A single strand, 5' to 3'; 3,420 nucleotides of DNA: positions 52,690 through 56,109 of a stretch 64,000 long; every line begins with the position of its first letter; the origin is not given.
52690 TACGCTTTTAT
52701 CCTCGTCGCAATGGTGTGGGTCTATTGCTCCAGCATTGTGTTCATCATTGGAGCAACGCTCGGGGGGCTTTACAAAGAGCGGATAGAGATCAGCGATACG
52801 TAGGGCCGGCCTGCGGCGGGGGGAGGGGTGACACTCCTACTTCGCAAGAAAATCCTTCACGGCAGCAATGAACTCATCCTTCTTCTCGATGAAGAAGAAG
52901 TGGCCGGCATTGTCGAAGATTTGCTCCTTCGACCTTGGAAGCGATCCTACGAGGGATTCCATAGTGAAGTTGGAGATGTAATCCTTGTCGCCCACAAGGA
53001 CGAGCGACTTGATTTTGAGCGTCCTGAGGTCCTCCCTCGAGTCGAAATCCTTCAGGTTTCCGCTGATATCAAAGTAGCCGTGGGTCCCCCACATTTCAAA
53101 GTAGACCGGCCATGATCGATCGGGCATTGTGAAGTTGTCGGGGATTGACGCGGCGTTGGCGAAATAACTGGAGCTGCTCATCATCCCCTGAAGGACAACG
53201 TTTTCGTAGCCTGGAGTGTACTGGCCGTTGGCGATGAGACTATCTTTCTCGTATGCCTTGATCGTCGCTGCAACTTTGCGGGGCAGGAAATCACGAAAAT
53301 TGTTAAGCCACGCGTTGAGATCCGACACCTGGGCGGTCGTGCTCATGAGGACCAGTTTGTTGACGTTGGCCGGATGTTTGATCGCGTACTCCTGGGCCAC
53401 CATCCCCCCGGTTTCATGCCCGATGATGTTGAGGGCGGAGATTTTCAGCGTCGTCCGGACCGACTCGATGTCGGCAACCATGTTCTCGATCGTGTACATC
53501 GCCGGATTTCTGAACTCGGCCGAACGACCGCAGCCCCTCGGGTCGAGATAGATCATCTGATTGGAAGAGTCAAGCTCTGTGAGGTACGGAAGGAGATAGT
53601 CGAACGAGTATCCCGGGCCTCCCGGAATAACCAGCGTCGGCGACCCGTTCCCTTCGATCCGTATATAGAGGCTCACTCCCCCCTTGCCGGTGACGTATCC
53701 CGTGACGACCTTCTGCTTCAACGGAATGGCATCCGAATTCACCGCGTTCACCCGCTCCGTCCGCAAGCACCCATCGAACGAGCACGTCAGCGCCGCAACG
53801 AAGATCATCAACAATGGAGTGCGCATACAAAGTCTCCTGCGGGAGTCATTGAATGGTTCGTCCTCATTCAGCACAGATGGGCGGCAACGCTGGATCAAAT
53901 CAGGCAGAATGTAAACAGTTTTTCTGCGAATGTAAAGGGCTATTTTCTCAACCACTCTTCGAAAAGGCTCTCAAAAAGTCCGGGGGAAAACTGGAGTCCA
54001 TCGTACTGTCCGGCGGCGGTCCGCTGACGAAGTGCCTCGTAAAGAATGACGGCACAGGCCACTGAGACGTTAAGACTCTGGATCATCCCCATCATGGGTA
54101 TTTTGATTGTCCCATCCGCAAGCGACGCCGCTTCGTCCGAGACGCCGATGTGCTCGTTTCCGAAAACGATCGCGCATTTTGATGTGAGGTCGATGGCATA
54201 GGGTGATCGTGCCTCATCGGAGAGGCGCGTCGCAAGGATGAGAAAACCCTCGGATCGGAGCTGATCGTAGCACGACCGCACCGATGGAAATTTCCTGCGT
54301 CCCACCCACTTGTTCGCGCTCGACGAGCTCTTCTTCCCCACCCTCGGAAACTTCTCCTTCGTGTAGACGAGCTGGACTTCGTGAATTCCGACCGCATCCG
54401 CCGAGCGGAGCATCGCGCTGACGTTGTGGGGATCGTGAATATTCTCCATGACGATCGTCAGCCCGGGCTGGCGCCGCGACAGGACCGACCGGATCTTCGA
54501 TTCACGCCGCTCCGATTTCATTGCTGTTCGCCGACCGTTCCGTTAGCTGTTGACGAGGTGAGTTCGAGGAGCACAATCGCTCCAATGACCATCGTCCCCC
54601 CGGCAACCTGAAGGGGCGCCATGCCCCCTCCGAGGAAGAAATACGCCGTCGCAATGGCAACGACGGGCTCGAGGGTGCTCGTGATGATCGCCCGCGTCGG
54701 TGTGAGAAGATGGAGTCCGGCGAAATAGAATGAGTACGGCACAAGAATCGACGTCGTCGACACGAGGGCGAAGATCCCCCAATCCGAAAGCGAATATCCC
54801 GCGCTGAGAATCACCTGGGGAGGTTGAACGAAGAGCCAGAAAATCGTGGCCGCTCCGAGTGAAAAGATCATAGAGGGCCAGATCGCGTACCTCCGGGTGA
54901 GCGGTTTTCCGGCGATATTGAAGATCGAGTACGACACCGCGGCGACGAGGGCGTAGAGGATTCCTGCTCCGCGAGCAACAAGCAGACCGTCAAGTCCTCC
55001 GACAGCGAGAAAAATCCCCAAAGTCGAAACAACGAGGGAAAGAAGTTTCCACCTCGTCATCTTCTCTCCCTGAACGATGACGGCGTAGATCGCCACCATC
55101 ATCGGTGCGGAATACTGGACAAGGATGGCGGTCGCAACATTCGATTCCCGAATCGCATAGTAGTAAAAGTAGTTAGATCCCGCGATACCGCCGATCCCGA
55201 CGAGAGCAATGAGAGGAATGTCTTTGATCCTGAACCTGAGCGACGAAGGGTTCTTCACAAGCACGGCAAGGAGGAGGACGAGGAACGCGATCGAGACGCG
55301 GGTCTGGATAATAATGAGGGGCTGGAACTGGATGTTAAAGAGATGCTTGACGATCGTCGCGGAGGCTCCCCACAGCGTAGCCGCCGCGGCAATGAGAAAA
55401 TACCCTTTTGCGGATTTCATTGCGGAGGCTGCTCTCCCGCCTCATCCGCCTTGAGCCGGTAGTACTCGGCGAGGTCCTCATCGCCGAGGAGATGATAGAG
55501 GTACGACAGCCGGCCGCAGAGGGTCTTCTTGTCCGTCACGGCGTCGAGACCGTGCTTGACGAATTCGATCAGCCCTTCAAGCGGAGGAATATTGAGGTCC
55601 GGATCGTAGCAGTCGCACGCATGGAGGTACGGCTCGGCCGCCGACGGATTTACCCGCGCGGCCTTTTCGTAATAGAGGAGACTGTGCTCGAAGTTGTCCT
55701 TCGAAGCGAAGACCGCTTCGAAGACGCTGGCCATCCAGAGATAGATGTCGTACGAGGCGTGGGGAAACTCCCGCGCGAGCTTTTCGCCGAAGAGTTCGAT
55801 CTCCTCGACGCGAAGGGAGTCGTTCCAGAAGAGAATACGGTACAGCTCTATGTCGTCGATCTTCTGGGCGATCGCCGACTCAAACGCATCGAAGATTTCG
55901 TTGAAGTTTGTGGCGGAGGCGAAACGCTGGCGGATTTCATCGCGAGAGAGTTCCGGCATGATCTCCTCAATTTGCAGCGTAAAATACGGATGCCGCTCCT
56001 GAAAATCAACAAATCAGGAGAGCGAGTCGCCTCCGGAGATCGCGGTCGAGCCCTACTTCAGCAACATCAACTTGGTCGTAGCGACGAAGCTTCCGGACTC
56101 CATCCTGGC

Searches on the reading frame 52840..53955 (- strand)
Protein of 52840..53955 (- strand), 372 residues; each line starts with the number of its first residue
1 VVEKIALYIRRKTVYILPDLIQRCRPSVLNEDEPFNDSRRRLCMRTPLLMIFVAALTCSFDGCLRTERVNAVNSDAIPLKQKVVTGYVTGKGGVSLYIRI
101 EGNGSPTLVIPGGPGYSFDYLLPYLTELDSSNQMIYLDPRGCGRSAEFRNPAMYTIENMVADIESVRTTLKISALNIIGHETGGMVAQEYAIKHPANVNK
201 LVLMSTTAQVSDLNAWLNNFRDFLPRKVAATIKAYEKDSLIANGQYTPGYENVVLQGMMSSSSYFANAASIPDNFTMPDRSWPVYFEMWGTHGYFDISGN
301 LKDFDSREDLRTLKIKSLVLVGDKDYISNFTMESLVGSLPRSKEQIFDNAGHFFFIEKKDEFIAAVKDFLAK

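Call 9: search_protein_families(library=pfam, proteins=[window:52840-53955:-], max_evalue=0.001)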
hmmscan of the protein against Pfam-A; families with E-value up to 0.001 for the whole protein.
window:52840-53955:- (372 aa): 4 families
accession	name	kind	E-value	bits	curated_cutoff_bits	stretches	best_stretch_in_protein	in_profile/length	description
PF00561.26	Abhydrolase_1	-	9.6e-24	84.8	25.8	1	108-358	4-244/245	alpha/beta hydrolase fold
PF12697.13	Abhydrolase_6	-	1.5e-11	45.8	26.3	1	108-365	2-217/217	Alpha/beta hydrolase family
PF12146.15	Hydrolase_4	-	3.1e-09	36.9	27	1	134-224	34-130/239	Serine aminopeptidase, S33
PF03096.20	Ndr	-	1.7e-06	27.4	23.3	1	149-218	75-144/283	Ndr family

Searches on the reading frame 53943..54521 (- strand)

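Call 9: search_protein_families(library=pfam, proteins=[window:53943-54521:-], max_evalue=0.001)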
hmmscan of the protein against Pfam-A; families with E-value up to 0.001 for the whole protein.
window:53943-54521:- (193 aa): 1 family
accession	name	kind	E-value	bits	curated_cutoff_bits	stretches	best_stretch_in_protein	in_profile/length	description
PF00588.24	SpoU_methylase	-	4.3e-35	121.3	29.7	1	21-161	2-142/142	SpoU rRNA Methylase family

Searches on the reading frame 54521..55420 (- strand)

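Call 9: search_protein_families(library=pfam, proteins=[window:54521-55420:-], max_evalue=0.001)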
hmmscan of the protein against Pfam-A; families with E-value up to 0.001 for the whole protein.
window:54521-55420:- (300 aa): 2 families
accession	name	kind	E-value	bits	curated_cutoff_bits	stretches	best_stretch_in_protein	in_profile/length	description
PF00892.27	EamA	-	1.6e-33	116.3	28.2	2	5-140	2-134/135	EamA-like transporter family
PF16913.11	PUNUT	-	0.00048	19.9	30.6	1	50-141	50-146/321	Purine nucleobase transmembrane transport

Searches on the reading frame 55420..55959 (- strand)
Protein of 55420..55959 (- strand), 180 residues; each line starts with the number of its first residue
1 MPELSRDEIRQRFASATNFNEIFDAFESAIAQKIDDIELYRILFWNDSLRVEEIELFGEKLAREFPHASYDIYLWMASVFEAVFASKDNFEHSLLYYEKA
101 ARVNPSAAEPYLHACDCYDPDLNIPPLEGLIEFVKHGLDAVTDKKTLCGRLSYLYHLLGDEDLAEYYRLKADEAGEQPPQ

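Call 9: search_protein_families(library=pfam, proteins=[window:55420-55959:-], max_evalue=0.001)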
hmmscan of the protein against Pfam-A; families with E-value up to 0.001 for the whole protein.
window:55420-55959:- (180 aa): 0 families

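Call 50: search_protein_families(library=pfam, proteins=[window:55420-55959:-], max_evalue=0.01)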
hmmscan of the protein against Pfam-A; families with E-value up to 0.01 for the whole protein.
window:55420-55959:- (180 aa): 1 family
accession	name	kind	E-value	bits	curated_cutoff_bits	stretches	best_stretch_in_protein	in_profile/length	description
PF13181.12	TPR_8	-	0.0053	17.3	25.7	0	147-165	3-21/34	Tetratricopeptide repeat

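Call 65: search_protein_families(library=ncbifam, proteins=[window:55420-55959:-], max_evalue=0.001)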
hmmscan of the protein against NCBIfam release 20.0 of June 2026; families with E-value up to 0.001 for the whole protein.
window:55420-55959:- (180 aa): 0 families
